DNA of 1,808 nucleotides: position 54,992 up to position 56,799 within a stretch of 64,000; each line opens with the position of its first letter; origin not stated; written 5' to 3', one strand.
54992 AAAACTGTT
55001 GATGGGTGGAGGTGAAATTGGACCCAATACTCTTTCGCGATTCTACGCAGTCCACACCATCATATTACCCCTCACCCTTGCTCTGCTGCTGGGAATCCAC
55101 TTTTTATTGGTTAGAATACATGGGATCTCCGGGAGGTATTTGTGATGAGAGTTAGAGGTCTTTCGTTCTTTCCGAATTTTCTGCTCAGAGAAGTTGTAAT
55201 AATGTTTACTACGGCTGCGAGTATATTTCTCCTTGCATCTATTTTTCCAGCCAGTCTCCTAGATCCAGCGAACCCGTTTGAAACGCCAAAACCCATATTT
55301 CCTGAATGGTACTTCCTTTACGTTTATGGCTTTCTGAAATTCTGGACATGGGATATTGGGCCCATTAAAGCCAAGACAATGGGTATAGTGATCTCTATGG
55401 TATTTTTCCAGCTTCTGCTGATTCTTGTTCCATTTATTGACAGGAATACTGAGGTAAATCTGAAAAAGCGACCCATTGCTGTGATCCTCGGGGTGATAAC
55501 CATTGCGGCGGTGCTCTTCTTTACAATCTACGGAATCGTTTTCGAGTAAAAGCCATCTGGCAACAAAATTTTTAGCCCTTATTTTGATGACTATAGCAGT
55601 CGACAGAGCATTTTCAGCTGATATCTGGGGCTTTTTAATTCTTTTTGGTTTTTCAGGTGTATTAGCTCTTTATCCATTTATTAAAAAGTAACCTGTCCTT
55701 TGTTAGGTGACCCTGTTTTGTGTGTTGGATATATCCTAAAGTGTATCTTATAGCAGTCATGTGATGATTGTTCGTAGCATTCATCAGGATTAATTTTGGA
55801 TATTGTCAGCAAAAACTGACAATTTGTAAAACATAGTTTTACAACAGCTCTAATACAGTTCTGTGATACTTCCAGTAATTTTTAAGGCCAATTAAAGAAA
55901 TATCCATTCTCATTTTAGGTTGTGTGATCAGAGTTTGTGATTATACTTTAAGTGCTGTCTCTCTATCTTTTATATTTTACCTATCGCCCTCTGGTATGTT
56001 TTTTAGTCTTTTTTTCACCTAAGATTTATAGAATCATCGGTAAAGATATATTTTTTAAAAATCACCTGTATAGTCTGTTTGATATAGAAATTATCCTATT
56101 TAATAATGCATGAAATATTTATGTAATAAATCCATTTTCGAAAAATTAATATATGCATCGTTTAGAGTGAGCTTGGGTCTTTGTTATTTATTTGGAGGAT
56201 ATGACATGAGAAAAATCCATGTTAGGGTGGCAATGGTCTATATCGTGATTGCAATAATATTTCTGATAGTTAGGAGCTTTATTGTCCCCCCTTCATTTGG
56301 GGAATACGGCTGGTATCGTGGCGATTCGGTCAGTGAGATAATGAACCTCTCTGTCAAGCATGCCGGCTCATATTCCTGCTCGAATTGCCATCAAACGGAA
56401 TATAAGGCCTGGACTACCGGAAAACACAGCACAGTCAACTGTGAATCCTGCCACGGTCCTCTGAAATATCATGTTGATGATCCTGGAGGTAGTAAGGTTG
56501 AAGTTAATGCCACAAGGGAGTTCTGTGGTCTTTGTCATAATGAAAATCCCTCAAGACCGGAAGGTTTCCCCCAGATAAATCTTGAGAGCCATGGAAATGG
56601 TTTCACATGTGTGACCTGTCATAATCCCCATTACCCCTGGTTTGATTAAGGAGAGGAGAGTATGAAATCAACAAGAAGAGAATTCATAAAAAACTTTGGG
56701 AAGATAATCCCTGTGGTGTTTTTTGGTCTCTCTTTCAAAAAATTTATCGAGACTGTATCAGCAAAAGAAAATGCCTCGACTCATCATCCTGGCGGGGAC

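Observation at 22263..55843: Family of ~45-nt bipartite palindromic intergenic elements with compensatory stem changes (six copies)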

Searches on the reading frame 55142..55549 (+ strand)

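Call 16: search_protein_families(library=pfam, proteins=[window:55142-55549:+])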
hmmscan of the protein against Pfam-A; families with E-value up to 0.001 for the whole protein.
window:55142-55549:+ (135 aa): 1 family
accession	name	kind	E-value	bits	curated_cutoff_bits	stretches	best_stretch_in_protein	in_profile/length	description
PF00032.22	Cytochrom_B_C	-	4e-15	56.3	20.7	1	42-131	1-82/102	Cytochrome b(C-terminal)/b6/petD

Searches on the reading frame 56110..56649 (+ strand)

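Call 16: search_protein_families(library=pfam, proteins=[window:56110-56649:+])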
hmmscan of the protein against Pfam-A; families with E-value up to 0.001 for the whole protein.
window:56110-56649:+ (179 aa): 2 families
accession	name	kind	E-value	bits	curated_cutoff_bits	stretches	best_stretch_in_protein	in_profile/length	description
PF14522.11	Cytochrome_C7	-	3.4e-06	27.2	24.8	1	105-172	10-67/67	Cytochrome c7 and related cytochrome c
PF14537.11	Cytochrom_c3_2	-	1.7e-05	25.6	25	1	87-145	6-66/79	Cytochrome c3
